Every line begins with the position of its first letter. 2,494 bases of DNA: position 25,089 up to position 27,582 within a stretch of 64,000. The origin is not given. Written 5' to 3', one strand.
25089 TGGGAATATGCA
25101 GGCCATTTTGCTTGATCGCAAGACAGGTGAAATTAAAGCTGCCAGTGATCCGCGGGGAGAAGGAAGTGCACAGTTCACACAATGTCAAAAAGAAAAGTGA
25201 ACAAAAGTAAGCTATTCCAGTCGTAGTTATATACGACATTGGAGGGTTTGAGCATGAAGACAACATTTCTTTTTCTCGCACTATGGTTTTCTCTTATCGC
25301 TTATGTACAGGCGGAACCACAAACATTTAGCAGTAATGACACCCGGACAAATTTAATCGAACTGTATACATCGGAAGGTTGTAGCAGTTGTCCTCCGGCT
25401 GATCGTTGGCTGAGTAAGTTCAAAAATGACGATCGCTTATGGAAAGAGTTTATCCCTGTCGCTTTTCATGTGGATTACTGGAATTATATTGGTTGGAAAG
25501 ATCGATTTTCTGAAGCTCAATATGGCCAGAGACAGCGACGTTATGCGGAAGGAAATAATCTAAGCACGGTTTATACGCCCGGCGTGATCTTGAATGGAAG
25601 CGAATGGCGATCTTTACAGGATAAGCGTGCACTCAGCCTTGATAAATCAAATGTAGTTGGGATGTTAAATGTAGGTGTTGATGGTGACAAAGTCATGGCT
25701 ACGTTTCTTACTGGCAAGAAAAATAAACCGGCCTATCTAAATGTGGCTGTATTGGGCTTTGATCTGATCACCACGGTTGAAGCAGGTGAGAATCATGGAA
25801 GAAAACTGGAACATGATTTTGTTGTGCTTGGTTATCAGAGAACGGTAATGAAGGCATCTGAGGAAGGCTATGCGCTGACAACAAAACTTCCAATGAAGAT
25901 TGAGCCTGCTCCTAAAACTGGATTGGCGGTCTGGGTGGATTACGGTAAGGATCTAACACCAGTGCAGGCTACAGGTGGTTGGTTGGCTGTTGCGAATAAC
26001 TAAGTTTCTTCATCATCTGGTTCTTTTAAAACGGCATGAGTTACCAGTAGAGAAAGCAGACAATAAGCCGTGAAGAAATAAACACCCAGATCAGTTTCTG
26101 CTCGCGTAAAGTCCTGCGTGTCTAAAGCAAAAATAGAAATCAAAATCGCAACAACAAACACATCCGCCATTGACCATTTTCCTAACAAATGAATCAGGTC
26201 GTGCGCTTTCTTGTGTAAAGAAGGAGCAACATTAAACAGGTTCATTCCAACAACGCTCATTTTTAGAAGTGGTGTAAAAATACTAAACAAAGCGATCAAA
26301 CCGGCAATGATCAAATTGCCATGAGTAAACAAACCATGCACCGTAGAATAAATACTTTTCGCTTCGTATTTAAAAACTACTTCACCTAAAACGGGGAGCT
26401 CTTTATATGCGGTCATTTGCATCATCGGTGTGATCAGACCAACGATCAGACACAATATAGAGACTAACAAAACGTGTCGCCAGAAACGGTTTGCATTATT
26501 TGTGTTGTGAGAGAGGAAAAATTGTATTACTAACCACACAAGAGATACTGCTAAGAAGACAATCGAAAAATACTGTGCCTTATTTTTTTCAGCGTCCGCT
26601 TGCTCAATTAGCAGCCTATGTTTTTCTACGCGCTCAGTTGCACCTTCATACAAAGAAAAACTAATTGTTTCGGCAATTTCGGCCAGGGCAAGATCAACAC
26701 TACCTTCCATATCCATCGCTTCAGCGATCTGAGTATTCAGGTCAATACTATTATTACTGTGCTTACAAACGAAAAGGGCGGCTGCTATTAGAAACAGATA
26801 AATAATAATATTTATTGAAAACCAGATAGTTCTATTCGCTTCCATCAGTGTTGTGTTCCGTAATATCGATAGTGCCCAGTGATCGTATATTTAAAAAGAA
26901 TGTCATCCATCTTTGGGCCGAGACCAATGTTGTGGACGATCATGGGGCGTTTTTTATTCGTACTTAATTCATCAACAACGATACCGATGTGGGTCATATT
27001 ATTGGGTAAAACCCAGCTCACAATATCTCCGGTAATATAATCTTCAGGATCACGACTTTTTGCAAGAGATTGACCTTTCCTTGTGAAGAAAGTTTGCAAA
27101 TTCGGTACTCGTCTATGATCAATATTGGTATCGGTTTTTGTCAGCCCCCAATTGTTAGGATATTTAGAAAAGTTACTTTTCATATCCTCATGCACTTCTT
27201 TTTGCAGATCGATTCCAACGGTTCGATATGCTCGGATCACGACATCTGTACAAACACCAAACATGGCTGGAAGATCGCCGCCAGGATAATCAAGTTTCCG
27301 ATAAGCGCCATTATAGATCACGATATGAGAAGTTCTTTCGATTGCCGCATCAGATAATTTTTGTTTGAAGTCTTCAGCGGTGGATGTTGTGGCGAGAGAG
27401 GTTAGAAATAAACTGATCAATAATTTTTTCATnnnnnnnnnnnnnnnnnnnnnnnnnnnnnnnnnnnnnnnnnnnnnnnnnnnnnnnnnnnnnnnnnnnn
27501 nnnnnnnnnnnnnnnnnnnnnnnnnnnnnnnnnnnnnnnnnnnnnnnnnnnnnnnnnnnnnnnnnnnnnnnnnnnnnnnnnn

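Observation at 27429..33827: Divergent pair of TPR-decorated proteases (M50-like zinc-ribbon metalloprotease and C39-type papain-like peptidase) plus a giant TPR protein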

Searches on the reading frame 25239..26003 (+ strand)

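Call 3: search_protein_families(library=pfam, proteins=[window:25239-26003:+], max_evalue=0.01)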
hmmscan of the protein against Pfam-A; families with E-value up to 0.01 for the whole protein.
window:25239-26003:+ (254 aa): 1 family
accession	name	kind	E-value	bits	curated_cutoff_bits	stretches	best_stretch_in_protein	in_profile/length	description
PF06764.17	DUF1223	-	3.7e-47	161.4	30.7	1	39-233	1-201/202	Protein of unknown function (DUF1223)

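Call 4: search_protein_families(library=ncbifam, proteins=[window:25239-26003:+], max_evalue=0.01)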
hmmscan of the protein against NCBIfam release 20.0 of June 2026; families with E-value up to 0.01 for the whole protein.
window:25239-26003:+ (254 aa): 0 families

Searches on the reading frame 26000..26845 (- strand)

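Call 3: search_protein_families(library=pfam, proteins=[window:26000-26845:-], max_evalue=0.01)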
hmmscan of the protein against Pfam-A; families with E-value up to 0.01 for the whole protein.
window:26000-26845:- (281 aa): 1 family
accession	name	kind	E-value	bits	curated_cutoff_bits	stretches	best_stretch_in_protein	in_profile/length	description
PF04403.18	PqiA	-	6.5e-18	65.5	23.8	1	127-271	9-145/156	Paraquat-inducible protein A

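Call 4: search_protein_families(library=ncbifam, proteins=[window:26000-26845:-], max_evalue=0.01)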
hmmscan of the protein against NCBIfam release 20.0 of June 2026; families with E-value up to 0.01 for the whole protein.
window:26000-26845:- (281 aa): 4 families
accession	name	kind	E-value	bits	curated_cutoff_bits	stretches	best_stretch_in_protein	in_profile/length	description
TIGR00155.1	pqiA_fam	subfamily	3.2e-08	33.1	260.35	1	161-270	280-393/403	PqiA/YebS family transporter subunit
NF011683.0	PRK15103.1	equivalog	6.8e-08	32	562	1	137-268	260-396/421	membrane integrity-associated transporter subunit PqiA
NF045890.1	conj_pls20_p028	equivalog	0.00074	18.5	150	1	89-145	64-117/377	pLS20_p028 family conjugation system transmembrane protein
NF007933.0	PRK10649.1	subfamily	0.0069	14.9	404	1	82-169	109-199/577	phosphoethanolamine transferase CptA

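Call 37: search_protein_families(library=padloc, proteins=[window:26000-26845:-], max_evalue=0.01)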
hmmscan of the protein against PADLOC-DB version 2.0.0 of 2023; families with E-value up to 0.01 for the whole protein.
window:26000-26845:- (281 aa): 0 families

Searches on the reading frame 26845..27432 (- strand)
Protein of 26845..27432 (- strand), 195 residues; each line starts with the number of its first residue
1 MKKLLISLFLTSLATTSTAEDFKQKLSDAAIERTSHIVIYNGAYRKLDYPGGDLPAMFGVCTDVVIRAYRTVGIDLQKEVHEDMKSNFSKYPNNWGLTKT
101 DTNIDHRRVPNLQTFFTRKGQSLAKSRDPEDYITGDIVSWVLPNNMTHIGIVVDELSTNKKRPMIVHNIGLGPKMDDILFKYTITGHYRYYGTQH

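Call 3: search_protein_families(library=pfam, proteins=[window:26845-27432:-], max_evalue=0.01)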
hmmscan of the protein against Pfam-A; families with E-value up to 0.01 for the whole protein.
window:26845-27432:- (195 aa): 1 family
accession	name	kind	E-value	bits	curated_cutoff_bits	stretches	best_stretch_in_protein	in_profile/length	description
PF06940.17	DUF1287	-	2e-68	229.7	25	1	28-190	2-163/163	Domain of unknown function (DUF1287)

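Call 4: search_protein_families(library=ncbifam, proteins=[window:26845-27432:-], max_evalue=0.01)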
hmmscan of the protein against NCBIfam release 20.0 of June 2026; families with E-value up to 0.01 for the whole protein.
window:26845-27432:- (195 aa): 0 families

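Call 37: search_protein_families(library=padloc, proteins=[window:26845-27432:-], max_evalue=0.01)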
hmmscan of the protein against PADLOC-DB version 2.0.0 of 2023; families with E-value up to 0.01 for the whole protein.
window:26845-27432:- (195 aa): 0 families
